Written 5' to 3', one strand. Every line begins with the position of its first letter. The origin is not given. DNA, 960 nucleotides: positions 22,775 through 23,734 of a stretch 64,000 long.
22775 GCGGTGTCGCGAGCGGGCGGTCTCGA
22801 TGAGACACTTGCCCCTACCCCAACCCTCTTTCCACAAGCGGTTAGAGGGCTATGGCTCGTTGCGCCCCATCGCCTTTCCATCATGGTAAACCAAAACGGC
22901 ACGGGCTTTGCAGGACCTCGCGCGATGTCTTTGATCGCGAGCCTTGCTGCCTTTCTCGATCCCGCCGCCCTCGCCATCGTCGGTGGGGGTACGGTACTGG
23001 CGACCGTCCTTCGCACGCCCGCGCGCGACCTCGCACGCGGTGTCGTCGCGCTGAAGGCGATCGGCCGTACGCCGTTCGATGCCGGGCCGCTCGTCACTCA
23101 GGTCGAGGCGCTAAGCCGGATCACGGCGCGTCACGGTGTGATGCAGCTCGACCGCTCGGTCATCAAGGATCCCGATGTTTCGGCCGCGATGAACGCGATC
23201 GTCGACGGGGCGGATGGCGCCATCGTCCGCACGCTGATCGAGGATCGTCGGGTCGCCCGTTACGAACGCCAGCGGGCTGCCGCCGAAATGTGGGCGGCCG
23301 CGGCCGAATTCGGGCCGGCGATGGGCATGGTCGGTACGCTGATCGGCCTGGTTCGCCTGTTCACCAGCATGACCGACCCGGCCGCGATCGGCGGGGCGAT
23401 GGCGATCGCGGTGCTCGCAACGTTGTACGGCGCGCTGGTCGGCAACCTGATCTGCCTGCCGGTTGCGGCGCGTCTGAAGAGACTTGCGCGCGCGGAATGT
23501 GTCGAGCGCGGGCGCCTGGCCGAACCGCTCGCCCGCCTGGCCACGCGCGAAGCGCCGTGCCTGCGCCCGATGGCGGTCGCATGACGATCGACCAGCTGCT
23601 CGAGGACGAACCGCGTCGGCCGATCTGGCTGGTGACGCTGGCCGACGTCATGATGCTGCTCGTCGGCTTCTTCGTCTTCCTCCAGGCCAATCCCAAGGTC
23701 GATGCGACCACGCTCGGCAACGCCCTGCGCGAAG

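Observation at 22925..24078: Second, minimal stator-like pair: MotA lacking TM1 and a 165-aa MotB, in a sigma54 operon with flgA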

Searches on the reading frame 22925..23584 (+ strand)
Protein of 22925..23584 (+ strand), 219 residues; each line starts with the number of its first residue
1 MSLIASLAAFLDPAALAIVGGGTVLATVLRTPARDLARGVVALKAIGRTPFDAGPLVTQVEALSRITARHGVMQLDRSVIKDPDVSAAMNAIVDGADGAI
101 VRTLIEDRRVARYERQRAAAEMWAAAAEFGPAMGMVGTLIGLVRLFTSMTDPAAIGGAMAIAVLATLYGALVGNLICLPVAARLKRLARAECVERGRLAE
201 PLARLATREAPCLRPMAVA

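Call 6: search_protein_families(library=pfam, proteins=[window:22925-23584:+], max_evalue=0.1)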
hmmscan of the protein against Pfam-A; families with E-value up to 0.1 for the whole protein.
window:22925-23584:+ (219 aa): 1 family
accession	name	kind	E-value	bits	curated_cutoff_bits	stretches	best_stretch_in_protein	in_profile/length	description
PF01618.21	MotA_ExbB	-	8.8e-20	71.2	22.9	1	81-192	6-122/127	MotA/TolQ/ExbB proton channel family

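Call 7: search_protein_families(library=ncbifam, proteins=[window:22925-23584:+], max_evalue=0.1)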
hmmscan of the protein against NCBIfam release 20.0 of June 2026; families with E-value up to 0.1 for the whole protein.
window:22925-23584:+ (219 aa): 7 families
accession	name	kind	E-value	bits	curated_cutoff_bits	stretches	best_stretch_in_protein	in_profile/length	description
NF006527.0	PRK08990.1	equivalog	7.9e-38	130.2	341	1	3-195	22-215/254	flagellar motor protein PomA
NF006583.0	PRK09109.1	equivalog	1.5e-34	119.2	237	1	6-211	26-234/246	flagellar motor protein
NF005383.1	PRK06926.1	equivalog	6.2e-34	117.2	394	1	5-194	30-222/271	flagellar motor protein MotP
NF005997.1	PRK08124.1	equivalog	2.9e-28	98.6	340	1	5-210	25-234/259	flagellar motor stator protein MotA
NF005237.0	PRK06743.1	equivalog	1.5e-19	70.4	373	1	5-190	45-233/277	flagellar motor protein MotP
NF006284.1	PRK08456.1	equivalog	4.8e-15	55.4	380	1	16-210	36-233/252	flagellar motor stator protein MotA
TIGR03818.1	MotA1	equivalog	2e-07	30.4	303.8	1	113-191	155-234/282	flagellar motor stator protein MotA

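Call 10: find_homologous_proteins(query=window:22925-23581:+)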
Query window:22925-23581:+ (219 aa): 1952 proteins with E <= 0.001 among 8000 candidates; the best 120 are listed.
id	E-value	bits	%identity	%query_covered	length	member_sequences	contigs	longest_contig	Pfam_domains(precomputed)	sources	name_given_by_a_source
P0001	5.0e-126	436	99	100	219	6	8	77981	PF01618.22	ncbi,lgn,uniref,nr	ncbi:MotA/TolQ/ExbB proton channel family protein [uncultured Sphingomonas sp.]|uniref:MotA/TolQ/Exb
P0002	6.1e-115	400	89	100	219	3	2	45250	PF01618.22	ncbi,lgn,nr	ncbi:MAG TPA: MotA/TolQ/ExbB proton channel family protein [Sphingomonas sp.]|nr:MotA/TolQ/ExbB prot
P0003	4.0e-109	381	87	100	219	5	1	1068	PF01618.22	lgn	-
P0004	4.0e-108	378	86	100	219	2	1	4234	PF01618.22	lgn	-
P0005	7.7e-104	364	84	96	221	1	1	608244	PF01618.22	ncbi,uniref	ncbi:motility protein A [Sphingomonas floccifaciens]|uniref:Motility protein A n=1 Tax=Sphingomonas 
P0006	2.9e-102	359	83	96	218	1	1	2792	PF01618.22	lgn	-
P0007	5.8e-102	358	80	100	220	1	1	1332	PF01618.22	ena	-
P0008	3.9e-101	355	82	96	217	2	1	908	PF01618.22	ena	-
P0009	4.2e-101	355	83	96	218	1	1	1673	PF01618.22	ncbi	-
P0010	3.3e-100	352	79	98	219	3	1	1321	PF01618.22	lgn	-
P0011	3.6e-94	332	78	96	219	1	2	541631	PF01618.22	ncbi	ncbi:MAG: MotA/TolQ/ExbB proton channel family protein [Pseudomonadota bacterium]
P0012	3.6e-94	332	77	100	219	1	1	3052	PF01618.22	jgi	jgi:chemotaxis protein MotA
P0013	6.2e-94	332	77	100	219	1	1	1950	PF01618.22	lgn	-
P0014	9.4e-93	328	77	100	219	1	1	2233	PF01618.22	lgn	-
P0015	1.4e-92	327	77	96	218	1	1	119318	PF01618.22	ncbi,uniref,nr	ncbi:motility protein A [Sphingomonas sp.]|uniref:motility protein A n=1 Tax=Sphingomonas sp. TaxID=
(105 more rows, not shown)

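Call 12: search_solved_structures(query=window:22925-23581:+, max_evalue=0.01, show_alignments=3)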
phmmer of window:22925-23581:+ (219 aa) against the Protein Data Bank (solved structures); distinct sequences matched with E-value up to 0.01: 10.
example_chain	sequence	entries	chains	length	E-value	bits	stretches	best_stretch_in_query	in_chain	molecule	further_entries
8gqy_A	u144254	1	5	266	9.5e-28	100.9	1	5-211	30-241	Motility protein A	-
8brd_D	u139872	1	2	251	1.5e-25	93.6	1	3-197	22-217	Chemotaxis protein PomA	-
8brd_A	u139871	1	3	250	1.6e-25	93.6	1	3-197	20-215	Chemotaxis protein PomA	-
8bri_A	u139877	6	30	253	1.6e-25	93.6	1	3-197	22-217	Chemotaxis protein PomA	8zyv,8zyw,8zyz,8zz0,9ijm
9luc_C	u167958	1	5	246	2.2e-25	93.2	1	12-192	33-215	Flagellar motor protein MotA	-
9lu9_A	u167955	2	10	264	2.7e-25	92.8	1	12-192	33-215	Flagellar motor protein MotA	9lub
8ucs_C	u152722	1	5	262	3.7e-20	76.1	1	6-202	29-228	Motility protein A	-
6ysf_E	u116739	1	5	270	4e-20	76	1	6-202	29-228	Chemotaxis MotA protein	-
6ysl_G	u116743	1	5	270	3.2e-19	73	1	6-211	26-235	Motility protein A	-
6ykm_A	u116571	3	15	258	6.4e-07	32.9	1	58-186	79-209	Chemotaxis protein MotA, putative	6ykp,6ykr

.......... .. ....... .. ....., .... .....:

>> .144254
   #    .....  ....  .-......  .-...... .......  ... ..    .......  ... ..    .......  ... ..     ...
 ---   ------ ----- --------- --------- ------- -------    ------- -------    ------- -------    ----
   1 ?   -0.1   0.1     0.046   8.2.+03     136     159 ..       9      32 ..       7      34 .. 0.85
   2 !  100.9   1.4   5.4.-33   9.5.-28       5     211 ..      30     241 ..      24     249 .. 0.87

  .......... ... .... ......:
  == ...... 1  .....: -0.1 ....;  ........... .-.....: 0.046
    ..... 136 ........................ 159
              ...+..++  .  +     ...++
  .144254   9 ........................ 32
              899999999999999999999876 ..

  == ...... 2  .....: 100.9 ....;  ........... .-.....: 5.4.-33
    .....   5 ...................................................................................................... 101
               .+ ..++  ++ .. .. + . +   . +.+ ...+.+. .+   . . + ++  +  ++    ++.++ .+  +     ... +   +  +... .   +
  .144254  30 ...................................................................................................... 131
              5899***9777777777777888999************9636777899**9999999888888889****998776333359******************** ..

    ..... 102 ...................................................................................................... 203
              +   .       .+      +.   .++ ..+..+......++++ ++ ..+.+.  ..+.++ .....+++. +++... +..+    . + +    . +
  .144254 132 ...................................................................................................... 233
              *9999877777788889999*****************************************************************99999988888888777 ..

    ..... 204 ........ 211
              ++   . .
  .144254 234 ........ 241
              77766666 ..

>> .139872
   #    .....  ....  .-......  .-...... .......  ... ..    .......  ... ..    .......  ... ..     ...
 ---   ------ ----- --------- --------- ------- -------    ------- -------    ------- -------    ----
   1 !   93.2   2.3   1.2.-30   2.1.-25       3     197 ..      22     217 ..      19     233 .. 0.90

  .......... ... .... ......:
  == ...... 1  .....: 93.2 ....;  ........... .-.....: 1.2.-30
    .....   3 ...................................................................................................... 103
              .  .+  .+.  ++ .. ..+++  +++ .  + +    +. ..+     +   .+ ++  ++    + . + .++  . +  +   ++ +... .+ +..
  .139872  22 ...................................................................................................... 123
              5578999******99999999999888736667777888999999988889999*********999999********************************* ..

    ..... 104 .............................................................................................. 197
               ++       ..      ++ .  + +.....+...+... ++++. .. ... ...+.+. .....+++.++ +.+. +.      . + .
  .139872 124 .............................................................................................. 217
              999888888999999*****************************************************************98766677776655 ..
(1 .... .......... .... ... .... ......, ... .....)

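Call 20: find_related_loci(query=window:22925-23581:+, collection=genome_contigs, flank=6000)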
Query window:22925-23581:+ (219 aa) in genome_contigs; peptide patterns used: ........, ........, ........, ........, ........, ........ (x = any residue, [..] = any of these).
599 stretches matched a pattern (row limit reached: there are more); 8 encode a relative of the query (tblastn E <= 1e-3); 8 distinct loci.
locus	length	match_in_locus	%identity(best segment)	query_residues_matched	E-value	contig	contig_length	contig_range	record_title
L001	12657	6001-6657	99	1-219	1e-136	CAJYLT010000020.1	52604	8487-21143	MAG: uncultured Sphingomonas sp. isolate S2C32993_SP51 genome assembly, contig: S2Ck127_204054, whole genome shotgun seq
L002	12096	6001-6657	89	1-219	2e-114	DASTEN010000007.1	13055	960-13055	MAG TPA_asm: Sphingomonas sp. isolate SMAG_U848 k141_64377, whole genome shotgun sequence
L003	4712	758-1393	60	7-217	5e-52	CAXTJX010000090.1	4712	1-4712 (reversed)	MAG TPA_asm: uncultured Sphingomonas sp. isolate public_SRR11456921_metawrap_bin.25 genome assembly, contig: public_SRR1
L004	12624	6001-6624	58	6-213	6e-52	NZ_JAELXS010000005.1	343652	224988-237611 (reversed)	Sphingomonas mollis strain BT553 NODE_5_length_343652_cov_58.765399, whole genome shotgun sequence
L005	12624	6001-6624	57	6-213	2e-44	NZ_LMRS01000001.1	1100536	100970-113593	Sphingomonas sp. Leaf339 scaffold1.1, whole genome shotgun sequence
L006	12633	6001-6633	77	1-211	1e-90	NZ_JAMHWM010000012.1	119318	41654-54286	MAG: Sphingomonas sp. isolate UR_AS_maxbin.034 k201_474573, whole genome shotgun sequence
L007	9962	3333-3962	28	5-211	9e-29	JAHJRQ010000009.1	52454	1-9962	MAG: Proteobacteria bacterium isolate OS_PC_MetaG.mb.157 OS_PC_MetaG.mb.157_k141_267459, whole genome shotgun sequence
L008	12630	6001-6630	27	5-211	1e-27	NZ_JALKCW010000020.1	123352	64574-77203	Hydrosulfovibrio ferrireducens strain CB1MN k141_32, whole genome shotgun sequence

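Call 24: search_protein_representatives(protein=window:22925-23581:+)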
Query: 219 residues. Proteins with E-value up to 0.001 (for the whole library): 3301; up to 1e-10: 1480; up to 1e-30: 13. The best 150 are listed.
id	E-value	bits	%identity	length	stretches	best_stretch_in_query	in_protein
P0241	9.5e-69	247.7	65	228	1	6-211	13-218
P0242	1.3e-61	224.5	60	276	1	10-214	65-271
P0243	4.8e-60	219.4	56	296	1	5-216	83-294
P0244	8.4e-49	182.7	61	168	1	55-209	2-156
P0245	4.1e-47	177.2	54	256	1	8-206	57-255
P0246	5.8e-46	173.4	49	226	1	2-216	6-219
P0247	3.0e-44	167.8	56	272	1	8-168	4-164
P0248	3.8e-38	147.9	49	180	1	46-216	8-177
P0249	1.6e-37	145.8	61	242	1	73-212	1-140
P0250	5.1e-34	134.4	60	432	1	29-158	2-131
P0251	2.7e-33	132.1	41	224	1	3-208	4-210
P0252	2.1e-32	129.2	40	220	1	10-213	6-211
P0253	4.1e-31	124.9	36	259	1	9-213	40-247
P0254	1.6e-30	123.0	38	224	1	6-211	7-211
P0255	3.1e-30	122.1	37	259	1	9-207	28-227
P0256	8.1e-30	120.7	35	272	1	5-211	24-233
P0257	1.1e-29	120.3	40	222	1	8-203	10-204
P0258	1.9e-28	116.3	38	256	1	5-188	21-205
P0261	5.2e-27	111.5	39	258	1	9-211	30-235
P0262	6.5e-27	111.2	40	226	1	4-208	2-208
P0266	2.5e-26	109.3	34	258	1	2-188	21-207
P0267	2.6e-26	109.2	34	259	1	6-193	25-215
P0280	3.1e-25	105.8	39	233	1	6-211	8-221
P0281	4.7e-25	105.2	35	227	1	8-212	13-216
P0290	1.3e-24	103.7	37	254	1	7-192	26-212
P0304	4.5e-24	102.0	34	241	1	2-213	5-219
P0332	4.1e-23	98.8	35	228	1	10-184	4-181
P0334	4.3e-23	98.8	35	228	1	2-212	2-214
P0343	8.7e-23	97.8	35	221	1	7-213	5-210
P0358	1.8e-22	96.8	39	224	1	4-210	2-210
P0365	2.8e-22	96.1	35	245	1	7-211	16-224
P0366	2.8e-22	96.1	38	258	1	7-195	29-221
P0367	2.9e-22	96.1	39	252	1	10-217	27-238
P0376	5.1e-22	95.3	34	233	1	8-211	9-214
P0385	7.5e-22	94.7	31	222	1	11-217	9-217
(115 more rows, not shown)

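Call 27: list_cluster_members(proteins=[P0246, P0251, P0252, P0254, P0257, P0262, P0280, P0334, P0376, P0385])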
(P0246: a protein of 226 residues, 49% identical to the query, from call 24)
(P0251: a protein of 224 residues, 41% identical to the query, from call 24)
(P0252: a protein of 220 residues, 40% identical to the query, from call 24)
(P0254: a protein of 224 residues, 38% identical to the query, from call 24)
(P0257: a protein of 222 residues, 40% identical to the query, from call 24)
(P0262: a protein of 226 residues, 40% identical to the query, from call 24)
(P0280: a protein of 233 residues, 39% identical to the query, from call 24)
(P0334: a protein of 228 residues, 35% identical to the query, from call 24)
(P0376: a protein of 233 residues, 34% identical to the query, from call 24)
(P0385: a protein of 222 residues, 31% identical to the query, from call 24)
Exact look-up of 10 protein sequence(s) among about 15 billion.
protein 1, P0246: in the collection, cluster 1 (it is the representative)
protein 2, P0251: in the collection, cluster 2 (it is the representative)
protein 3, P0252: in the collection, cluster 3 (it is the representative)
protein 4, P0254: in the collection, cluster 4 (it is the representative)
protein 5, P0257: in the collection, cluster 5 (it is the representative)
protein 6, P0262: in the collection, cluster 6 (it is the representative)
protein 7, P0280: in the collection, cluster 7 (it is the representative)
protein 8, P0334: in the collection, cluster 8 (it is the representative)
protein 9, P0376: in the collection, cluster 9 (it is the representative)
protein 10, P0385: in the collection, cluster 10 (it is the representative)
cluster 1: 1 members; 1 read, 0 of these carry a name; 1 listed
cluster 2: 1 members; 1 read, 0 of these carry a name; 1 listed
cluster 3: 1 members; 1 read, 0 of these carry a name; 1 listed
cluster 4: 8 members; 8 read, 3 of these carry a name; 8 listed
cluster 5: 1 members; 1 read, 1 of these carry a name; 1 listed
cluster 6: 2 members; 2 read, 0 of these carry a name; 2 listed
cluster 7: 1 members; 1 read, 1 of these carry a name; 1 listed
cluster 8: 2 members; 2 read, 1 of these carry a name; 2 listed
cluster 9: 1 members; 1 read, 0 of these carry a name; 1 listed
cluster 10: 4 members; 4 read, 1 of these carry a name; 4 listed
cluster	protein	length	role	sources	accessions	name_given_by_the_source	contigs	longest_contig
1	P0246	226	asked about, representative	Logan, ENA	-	-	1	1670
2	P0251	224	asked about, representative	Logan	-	-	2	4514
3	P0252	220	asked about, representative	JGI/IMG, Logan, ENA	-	-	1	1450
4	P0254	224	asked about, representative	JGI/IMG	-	chemotaxis protein MotA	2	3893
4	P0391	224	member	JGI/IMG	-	chemotaxis protein MotA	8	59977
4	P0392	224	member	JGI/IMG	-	chemotaxis protein MotA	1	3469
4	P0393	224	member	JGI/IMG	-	-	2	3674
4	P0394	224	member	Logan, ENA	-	-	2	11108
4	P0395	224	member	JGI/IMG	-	-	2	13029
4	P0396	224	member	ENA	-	-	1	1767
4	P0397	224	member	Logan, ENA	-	-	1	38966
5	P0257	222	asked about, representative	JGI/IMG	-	chemotaxis protein MotA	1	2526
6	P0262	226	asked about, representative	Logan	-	-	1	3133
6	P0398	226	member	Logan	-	-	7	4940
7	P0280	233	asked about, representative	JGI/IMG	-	chemotaxis protein MotA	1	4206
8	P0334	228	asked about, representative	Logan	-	-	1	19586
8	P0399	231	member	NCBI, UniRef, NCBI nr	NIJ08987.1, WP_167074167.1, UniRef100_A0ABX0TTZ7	chemotaxis protein MotA [Sphingomonas vulcanisoli] | Chemotaxis protein MotA n=1 Tax=Sphingomonas vulcanisoli TaxID=1658060 ... | MotA/TolQ/ExbB proton channel family protein [Sphingomonas vulcanisoli]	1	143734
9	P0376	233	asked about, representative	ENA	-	-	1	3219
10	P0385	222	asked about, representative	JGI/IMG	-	-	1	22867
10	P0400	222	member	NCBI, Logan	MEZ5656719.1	MAG: MotA/TolQ/ExbB proton channel family protein [Sphingobium sp.]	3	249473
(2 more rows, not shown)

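Call 47: predict_structure(alignment_id=A2)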
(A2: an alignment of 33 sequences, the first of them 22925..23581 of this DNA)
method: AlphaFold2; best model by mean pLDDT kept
length: 219 residues; sequences in the alignment: 33
mean_pLDDT: 88.1   pTM: 0.79
mean pLDDT of the five models: 88.1, 87.9, 87.8, 84.0, 82.8
residues with pLDDT >= 90: 139; 70-90: 62; 50-70: 12; < 50: 6
segments of 3 or more residues with pLDDT < 50: 214-219
pLDDT, mean of each block of 10 residues (from residue 1): 71 89 94 90 90 91 85 65 89 90 96 94 95 96 92 89 94 95 95 95 88 50
secondary structure, 60 per line:
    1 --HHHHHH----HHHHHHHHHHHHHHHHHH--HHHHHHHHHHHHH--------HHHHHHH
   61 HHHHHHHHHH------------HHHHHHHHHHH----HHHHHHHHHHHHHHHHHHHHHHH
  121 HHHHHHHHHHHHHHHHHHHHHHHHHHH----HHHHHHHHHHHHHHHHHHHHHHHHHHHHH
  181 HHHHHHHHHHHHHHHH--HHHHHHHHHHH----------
elements in order: H3-8 H13-30 H33-45 H54-70 H83-93 H98-147 H152-196 H199-209

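Call 51: fold_search(model_id=the predicted structure, library=pdb)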
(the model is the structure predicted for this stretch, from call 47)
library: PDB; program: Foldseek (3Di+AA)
matches with E <= 10: 479; with E <= 0.001: 23
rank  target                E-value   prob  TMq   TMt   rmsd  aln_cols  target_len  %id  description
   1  8brd_B                1.6e-10  1.00  0.85  0.80   2.6       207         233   28  Mechanisms of ion selectivity and rotor coupling in the bacterial flagellar sodium-driven stator unit (released 2023-06-14)
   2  8brd_C                8.7e-10  1.00  0.81  0.72   4.0       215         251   26  Mechanisms of ion selectivity and rotor coupling in the bacterial flagellar sodium-driven stator unit (released 2023-06-14)
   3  8ucs_G                1.4e-09  1.00  0.78  0.68   3.2       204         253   25  Cryo-EM structure of the flagellar MotAB stator bound to FliG (released 2024-01-24)
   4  8brd_D                2.2e-09  1.00  0.81  0.74   2.7       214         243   26  Mechanisms of ion selectivity and rotor coupling in the bacterial flagellar sodium-driven stator unit (released 2023-06-14)
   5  8brd_A                3.0e-09  1.00  0.81  0.72   4.0       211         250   25  Mechanisms of ion selectivity and rotor coupling in the bacterial flagellar sodium-driven stator unit (released 2023-06-14)
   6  8zyv_D                4.5e-09  1.00  0.78  0.79   5.6       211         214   25  Bacterial flagellar sodium-driven stator PomA5PomB2 with 100 mM NaCl (released 2025-01-01)
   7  6ysf_F                6.7e-09  1.00  0.83  0.72   2.2       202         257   25  Structure of the flagellar MotAB stator complex from Clostridium sporogenes (released 2020-08-12)
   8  8zyv_G                9.2e-09  1.00  0.76  0.78   1.9       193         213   26  Bacterial flagellar sodium-driven stator PomA5PomB2 with 100 mM NaCl (released 2025-01-01)
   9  8gqy_A                1.0e-08  1.00  0.81  0.71   6.3       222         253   27  CryoEM structure of pentameric MotA from Aquifex aeolicus (released 2022-10-26)
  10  8ucs_C                1.3e-08  1.00  0.80  0.70   3.1       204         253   25  Cryo-EM structure of the flagellar MotAB stator bound to FliG (released 2024-01-24)
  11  8zyv_E                1.7e-08  1.00  0.78  0.80   2.0       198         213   27  Bacterial flagellar sodium-driven stator PomA5PomB2 with 100 mM NaCl (released 2025-01-01)
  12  9luc_B                2.0e-08  1.00  0.77  0.77   3.2       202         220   26  The chimeric flagellar motor complex between MotA1B1 from Paenibacillus sp. TCA20 and MotAB from E.coli, state 3 (released 2025-04-09)
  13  8zyv_F                2.4e-08  1.00  0.76  0.73   4.2       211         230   26  Bacterial flagellar sodium-driven stator PomA5PomB2 with 100 mM NaCl (released 2025-01-01)
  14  8zyv_C                3.8e-08  1.00  0.76  0.79   2.3       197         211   25  Bacterial flagellar sodium-driven stator PomA5PomB2 with 100 mM NaCl (released 2025-01-01)
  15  9ijm_C                4.7e-08  1.00  0.78  0.84   3.8       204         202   26  Bacterial flagellar sodium-driven stator PomA5PomB2 with 100 mM NaCl and 0.1 mM phenamil (released 2025-01-01)
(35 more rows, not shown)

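Call 53: find_encoding_contigs(protein=P0400, flank=10000, max_places=2)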
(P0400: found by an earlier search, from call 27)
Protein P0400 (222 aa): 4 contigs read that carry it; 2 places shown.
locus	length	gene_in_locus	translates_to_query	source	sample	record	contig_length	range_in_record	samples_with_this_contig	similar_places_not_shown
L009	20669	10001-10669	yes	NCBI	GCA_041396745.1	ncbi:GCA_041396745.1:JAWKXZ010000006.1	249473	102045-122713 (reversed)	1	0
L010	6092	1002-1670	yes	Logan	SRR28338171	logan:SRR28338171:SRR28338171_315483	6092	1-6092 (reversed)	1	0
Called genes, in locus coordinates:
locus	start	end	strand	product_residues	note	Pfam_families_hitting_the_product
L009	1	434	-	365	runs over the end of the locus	PF13677:MotB_plug, PF00691:OmpA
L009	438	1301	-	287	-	PF20560:MotA_N, PF01618:MotA_ExbB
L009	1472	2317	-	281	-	PF00669:Flagellin_N, PF00700:Flagellin_C (weak)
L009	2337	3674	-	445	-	PF22638:FlgK_D1, PF06429:Flg_bbr_C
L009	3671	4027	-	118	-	PF10135:Rod-binding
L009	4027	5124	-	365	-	PF02119:FlgI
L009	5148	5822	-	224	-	PF02107:FlgH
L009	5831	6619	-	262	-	PF00460:Flg_bb_rod, PF22692:LlgE_F_G_D1, PF06429:Flg_bbr_C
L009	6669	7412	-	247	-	PF00460:Flg_bb_rod, PF22692:LlgE_F_G_D1, PF06429:Flg_bbr_C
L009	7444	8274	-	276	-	PF00460:Flg_bb_rod (weak), PF22692:LlgE_F_G_D1, PF06429:Flg_bbr_C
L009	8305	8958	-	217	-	PF03963:FlgD, PF13860:FlgD_ig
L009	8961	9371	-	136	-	PF06429:Flg_bbr_C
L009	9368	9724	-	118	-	PF00460:Flg_bb_rod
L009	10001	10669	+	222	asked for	PF01618:MotA_ExbB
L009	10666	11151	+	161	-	PF13677:MotB_plug, PF00691:OmpA (weak)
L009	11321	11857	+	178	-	PF13144:ChapFlgA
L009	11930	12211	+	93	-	PF04316:FlgM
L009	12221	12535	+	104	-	-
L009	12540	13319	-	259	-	-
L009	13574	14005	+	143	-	-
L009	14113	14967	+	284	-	-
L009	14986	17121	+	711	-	PF00771:FHIPEP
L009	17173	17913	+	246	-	PF04542:Sigma70_r2, PF04539:Sigma70_r3, PF08281:Sigma70_r4_2 (weak), PF04545:Sigma70_r4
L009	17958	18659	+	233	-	PF03734:YkuD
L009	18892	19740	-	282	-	PF00669:Flagellin_N, PF00700:Flagellin_C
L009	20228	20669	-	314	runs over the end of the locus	PF00669:Flagellin_N, PF00700:Flagellin_C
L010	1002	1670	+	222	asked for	PF01618:MotA_ExbB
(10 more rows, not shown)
